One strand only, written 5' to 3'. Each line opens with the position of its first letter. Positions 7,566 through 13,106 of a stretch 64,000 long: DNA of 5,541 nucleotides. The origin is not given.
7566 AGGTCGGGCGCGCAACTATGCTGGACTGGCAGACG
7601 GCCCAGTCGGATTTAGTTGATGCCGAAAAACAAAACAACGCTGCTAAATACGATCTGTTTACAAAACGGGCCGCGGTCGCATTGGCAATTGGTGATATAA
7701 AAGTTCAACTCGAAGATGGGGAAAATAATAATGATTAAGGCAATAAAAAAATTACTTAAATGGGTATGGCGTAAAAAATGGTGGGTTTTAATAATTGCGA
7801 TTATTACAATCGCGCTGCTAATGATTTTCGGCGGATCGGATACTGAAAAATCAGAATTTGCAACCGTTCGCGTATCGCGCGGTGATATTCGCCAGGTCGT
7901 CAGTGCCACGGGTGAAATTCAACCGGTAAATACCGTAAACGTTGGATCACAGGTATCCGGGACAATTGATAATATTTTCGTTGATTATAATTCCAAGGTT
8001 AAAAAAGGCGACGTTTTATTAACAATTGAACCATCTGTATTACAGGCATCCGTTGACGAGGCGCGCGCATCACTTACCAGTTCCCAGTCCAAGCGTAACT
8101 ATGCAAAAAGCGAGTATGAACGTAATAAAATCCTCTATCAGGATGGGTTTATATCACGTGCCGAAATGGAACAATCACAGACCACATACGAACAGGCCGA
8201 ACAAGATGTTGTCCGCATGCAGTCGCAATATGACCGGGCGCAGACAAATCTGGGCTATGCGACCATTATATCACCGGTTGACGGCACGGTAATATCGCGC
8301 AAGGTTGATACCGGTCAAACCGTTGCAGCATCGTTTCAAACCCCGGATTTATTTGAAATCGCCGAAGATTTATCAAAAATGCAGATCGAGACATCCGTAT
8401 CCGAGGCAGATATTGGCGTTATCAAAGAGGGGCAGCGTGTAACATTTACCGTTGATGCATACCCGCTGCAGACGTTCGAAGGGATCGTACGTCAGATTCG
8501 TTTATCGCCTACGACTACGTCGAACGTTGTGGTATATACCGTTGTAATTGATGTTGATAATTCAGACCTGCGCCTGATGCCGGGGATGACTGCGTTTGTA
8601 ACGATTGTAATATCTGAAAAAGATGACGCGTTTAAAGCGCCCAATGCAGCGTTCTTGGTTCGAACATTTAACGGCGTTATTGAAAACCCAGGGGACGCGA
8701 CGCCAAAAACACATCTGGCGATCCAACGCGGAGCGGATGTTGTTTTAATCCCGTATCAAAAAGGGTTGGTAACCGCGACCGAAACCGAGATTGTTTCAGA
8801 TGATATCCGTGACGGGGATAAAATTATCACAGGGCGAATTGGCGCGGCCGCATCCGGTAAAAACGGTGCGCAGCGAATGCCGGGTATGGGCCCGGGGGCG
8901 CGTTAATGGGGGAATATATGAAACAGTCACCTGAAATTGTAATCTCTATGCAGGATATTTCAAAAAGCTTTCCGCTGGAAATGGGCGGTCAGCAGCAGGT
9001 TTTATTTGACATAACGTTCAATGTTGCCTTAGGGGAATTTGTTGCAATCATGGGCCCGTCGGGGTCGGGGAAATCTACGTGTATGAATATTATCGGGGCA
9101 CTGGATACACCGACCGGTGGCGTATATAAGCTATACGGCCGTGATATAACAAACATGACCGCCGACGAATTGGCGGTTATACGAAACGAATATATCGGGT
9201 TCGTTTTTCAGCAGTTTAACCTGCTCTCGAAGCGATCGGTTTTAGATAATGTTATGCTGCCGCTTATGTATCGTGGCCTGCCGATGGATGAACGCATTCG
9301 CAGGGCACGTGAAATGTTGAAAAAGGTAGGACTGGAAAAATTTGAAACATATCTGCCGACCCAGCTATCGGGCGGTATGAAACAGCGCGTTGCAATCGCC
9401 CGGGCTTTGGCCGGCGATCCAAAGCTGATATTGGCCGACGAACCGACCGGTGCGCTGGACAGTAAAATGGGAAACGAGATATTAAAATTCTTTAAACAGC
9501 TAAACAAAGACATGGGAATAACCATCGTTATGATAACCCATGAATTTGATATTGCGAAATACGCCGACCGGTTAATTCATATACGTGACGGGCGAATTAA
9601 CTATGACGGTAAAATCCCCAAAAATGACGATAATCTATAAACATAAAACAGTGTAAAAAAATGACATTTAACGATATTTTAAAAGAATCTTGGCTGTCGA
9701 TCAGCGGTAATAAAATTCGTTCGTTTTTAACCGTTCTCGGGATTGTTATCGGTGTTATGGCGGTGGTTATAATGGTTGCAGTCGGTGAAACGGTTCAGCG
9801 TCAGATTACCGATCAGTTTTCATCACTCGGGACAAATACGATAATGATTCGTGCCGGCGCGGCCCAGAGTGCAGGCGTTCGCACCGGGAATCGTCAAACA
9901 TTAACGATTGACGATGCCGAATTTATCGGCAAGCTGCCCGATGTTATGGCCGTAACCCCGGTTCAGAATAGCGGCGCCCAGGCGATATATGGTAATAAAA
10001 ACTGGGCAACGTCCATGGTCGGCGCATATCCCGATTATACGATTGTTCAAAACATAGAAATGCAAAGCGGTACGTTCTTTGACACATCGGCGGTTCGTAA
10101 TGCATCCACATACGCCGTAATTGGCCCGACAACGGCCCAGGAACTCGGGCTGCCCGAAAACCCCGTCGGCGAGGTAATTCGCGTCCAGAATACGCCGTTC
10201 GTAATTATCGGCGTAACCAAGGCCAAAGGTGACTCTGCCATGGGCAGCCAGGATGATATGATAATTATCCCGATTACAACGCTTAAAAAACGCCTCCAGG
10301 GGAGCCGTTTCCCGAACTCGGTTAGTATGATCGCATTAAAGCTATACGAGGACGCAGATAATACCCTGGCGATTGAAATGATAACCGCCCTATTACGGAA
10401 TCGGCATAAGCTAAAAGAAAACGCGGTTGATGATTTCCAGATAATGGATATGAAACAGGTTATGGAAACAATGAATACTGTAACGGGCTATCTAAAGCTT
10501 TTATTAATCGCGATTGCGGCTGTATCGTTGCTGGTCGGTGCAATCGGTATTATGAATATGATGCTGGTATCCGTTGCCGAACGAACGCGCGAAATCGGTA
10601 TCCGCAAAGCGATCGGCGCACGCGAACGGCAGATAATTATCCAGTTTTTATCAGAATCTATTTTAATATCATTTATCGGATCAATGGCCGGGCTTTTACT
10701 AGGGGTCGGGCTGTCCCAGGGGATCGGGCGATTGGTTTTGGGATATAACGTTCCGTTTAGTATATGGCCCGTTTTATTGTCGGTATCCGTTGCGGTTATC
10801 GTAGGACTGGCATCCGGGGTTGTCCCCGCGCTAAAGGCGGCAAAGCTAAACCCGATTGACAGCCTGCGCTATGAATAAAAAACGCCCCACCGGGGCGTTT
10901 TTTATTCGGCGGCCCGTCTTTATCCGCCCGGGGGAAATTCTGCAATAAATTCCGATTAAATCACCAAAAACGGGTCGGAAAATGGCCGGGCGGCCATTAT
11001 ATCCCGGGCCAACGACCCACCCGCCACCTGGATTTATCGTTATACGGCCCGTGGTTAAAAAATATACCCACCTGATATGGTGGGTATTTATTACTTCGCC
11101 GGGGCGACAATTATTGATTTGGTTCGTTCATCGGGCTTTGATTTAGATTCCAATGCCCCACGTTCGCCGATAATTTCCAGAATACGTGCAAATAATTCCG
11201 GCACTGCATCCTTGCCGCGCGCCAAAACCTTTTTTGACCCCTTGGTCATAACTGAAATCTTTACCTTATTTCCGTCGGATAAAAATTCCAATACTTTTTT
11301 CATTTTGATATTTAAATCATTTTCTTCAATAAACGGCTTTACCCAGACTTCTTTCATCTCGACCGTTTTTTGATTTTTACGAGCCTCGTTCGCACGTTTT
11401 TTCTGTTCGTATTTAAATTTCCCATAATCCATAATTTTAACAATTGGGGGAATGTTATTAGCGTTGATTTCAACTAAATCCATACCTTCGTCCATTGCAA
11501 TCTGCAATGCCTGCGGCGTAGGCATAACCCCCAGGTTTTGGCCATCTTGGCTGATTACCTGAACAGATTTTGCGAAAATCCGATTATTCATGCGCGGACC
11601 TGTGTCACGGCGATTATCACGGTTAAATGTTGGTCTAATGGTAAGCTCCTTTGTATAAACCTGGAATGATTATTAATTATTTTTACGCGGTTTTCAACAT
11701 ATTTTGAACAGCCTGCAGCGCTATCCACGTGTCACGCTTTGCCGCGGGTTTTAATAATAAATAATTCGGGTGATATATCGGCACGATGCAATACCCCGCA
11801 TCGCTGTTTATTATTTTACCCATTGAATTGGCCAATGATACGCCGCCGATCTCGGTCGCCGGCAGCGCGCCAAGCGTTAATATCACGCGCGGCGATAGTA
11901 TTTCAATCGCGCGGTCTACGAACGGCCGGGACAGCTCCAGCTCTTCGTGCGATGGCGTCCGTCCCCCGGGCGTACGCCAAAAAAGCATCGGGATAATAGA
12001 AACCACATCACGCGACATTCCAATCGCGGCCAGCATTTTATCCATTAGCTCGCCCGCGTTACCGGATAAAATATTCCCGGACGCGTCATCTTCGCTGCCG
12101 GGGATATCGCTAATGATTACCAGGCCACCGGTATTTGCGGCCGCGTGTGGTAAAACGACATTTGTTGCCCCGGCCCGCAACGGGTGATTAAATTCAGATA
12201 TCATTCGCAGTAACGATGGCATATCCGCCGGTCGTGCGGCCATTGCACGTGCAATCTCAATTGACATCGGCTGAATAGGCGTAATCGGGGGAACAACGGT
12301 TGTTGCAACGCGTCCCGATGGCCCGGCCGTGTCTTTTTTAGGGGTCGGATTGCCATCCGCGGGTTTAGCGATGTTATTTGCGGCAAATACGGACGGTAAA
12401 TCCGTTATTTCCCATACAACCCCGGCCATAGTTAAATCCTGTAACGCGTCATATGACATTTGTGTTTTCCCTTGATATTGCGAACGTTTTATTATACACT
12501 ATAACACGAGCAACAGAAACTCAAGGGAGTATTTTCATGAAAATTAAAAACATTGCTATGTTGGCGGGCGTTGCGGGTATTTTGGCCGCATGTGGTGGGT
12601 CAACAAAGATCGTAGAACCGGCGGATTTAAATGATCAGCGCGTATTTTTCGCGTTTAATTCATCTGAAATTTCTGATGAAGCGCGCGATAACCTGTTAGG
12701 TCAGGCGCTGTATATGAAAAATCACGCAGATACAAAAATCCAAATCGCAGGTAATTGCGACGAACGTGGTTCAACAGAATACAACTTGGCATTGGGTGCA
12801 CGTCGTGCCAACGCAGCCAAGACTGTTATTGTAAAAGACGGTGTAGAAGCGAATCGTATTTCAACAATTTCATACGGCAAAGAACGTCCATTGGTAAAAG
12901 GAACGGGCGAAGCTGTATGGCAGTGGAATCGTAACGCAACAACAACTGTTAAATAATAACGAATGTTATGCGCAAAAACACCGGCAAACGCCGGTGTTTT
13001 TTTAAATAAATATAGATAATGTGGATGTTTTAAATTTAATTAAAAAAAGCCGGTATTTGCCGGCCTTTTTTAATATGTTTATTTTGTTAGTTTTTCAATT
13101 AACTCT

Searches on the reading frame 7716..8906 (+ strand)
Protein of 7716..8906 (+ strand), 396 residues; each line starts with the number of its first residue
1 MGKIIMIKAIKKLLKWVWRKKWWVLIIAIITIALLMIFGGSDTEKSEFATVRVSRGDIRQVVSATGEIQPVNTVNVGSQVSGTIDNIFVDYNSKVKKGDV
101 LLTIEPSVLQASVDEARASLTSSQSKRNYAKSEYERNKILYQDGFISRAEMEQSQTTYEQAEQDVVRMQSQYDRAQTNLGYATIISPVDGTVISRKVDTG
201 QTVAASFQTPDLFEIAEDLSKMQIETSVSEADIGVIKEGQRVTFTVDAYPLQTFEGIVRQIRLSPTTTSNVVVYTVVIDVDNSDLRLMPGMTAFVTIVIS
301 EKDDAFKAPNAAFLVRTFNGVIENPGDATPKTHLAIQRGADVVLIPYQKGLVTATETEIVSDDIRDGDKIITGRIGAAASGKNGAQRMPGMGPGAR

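Call 15: search_protein_families(library=pfam, proteins=[window:7716-8906:+], max_evalue=0.001)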
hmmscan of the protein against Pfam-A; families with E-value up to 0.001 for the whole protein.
window:7716-8906:+ (396 aa): 4 families
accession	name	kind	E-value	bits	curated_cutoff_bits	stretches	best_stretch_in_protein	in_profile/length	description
PF16576.10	HlyD_D23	-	1.4e-23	83.8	30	1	60-293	4-214/214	Barrel-sandwich domain of CusB or HlyD membrane-fusion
PF13437.12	HlyD_3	-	7.2e-17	62.5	22.2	1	183-290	1-106/106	HlyD family secretion protein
PF13533.13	Biotin_lipoyl_2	-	1.3e-05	25.4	29.8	1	74-105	1-32/32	Biotin-lipoyl like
PF00364.28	Biotin_lipoyl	-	0.00063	20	22.1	0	74-104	43-73/73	Biotin-requiring enzyme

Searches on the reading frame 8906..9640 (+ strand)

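Call 15: search_protein_families(library=pfam, proteins=[window:8906-9640:+], max_evalue=0.001)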
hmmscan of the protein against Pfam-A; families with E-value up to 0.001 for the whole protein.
window:8906-9640:+ (244 aa): 3 families
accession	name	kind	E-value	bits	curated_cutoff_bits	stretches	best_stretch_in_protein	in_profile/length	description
PF00005.33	ABC_tran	-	3.8e-31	109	25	1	35-181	3-136/137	ABC transporter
PF02463.25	SMC_N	-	2.9e-05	24.1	40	0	146-227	135-212/220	RecF/RecN/SMC N terminal domain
PF13401.12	AAA_22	-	0.0005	20.8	27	0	45-213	7-124/130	AAA domain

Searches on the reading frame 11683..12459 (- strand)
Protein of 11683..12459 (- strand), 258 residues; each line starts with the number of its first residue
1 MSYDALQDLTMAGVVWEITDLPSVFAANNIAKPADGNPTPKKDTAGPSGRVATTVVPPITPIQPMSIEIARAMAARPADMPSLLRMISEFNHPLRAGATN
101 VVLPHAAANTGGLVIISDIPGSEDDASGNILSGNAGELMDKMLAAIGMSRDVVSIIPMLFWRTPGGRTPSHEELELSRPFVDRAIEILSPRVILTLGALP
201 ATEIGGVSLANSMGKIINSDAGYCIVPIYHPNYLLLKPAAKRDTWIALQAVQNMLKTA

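Call 16: search_protein_families(library=pfam, proteins=[window:11683-12459:-], max_evalue=0.001)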
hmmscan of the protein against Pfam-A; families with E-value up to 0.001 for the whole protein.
window:11683-12459:- (258 aa): 1 family
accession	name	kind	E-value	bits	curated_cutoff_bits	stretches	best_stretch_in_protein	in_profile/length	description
PF03167.25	UDG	-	2.8e-17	63.6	24.3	1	112-246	9-138/141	Uracil DNA glycosylase superfamily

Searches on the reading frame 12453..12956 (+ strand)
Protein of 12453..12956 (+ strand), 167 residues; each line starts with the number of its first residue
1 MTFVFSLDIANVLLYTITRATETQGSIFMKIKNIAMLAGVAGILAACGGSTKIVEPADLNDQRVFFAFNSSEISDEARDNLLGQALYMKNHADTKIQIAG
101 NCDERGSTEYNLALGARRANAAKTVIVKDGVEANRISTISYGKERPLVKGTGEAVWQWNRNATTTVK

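Call 16: search_protein_families(library=pfam, proteins=[window:12453-12956:+], max_evalue=0.001)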
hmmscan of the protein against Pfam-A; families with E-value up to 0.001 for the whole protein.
window:12453-12956:+ (167 aa): 1 family
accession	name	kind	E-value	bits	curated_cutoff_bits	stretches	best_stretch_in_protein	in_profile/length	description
PF00691.25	OmpA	-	6.6e-19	68.5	27.2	1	65-153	1-91/98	OmpA family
